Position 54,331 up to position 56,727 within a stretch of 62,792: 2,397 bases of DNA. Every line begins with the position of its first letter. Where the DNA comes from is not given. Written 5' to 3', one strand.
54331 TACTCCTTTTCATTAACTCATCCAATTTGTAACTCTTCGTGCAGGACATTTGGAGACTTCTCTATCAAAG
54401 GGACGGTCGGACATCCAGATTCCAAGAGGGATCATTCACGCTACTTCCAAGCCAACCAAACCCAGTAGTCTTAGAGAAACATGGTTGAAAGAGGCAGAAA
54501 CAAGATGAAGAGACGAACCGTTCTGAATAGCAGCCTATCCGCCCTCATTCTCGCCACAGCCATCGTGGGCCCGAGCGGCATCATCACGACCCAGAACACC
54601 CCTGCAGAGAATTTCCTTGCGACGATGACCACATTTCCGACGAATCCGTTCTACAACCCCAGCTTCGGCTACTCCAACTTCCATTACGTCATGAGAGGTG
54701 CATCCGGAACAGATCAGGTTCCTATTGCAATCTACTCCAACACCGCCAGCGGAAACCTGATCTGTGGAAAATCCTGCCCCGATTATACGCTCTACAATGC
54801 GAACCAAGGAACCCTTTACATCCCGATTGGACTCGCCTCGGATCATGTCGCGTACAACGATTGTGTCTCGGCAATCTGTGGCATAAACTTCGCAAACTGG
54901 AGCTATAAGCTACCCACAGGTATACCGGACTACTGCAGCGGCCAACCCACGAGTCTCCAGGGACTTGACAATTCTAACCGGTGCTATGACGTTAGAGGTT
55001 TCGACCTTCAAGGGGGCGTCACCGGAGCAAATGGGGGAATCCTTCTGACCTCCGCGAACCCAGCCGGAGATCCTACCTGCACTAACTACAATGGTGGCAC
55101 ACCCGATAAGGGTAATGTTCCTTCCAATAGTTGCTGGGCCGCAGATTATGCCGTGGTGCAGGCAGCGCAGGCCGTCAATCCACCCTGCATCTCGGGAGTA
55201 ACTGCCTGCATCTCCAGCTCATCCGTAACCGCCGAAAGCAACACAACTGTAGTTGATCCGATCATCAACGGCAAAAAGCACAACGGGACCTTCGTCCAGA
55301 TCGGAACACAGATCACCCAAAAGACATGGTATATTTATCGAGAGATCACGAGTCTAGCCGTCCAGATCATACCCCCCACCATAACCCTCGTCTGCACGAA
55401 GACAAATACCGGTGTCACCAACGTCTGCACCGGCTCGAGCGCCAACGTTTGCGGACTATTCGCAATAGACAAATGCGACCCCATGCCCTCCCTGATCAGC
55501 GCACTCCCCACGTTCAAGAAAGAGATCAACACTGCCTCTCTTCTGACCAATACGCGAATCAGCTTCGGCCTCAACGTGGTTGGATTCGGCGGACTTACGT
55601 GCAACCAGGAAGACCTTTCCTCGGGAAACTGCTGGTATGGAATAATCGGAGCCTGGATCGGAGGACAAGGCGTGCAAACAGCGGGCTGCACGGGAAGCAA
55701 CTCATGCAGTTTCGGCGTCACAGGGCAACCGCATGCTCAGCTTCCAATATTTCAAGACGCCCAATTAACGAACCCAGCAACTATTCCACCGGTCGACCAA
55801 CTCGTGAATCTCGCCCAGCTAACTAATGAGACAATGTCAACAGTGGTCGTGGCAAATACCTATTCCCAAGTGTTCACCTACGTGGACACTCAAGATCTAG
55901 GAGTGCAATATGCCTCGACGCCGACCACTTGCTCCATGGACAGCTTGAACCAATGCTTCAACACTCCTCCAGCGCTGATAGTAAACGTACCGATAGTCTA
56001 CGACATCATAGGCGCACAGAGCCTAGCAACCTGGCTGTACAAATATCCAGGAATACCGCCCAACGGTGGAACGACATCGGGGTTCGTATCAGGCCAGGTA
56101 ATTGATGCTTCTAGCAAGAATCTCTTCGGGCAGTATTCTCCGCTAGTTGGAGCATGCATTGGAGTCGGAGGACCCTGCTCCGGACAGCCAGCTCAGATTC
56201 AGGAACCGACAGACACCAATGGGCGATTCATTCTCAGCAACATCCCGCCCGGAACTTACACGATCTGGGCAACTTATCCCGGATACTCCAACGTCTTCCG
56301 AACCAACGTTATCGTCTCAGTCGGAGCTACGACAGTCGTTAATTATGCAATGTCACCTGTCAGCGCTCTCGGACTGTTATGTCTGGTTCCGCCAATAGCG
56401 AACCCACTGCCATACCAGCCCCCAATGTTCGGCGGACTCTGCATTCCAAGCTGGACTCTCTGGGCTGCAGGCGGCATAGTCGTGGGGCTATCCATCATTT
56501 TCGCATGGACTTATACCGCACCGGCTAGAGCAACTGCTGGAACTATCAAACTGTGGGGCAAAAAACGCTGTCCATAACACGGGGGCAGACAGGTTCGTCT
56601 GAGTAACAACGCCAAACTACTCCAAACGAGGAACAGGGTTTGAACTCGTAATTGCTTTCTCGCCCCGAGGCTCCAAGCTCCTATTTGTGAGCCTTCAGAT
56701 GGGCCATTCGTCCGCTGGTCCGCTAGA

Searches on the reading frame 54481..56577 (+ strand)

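Call 11: search_protein_families(library=pfam, proteins=[window:54481-56577:+], max_evalue=0.001)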
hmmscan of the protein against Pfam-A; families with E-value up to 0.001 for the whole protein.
window:54481-56577:+ (698 aa): 2 families
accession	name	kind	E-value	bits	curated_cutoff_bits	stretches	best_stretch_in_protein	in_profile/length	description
PF13620.12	CarboxypepD_reg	-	5.3e-10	39.9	32.3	1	537-624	3-81/82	Carboxypeptidase regulatory-like domain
PF13715.12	CarbopepD_reg_2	-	2.5e-05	24.7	32.2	1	536-621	1-73/88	CarboxypepD_reg-like domain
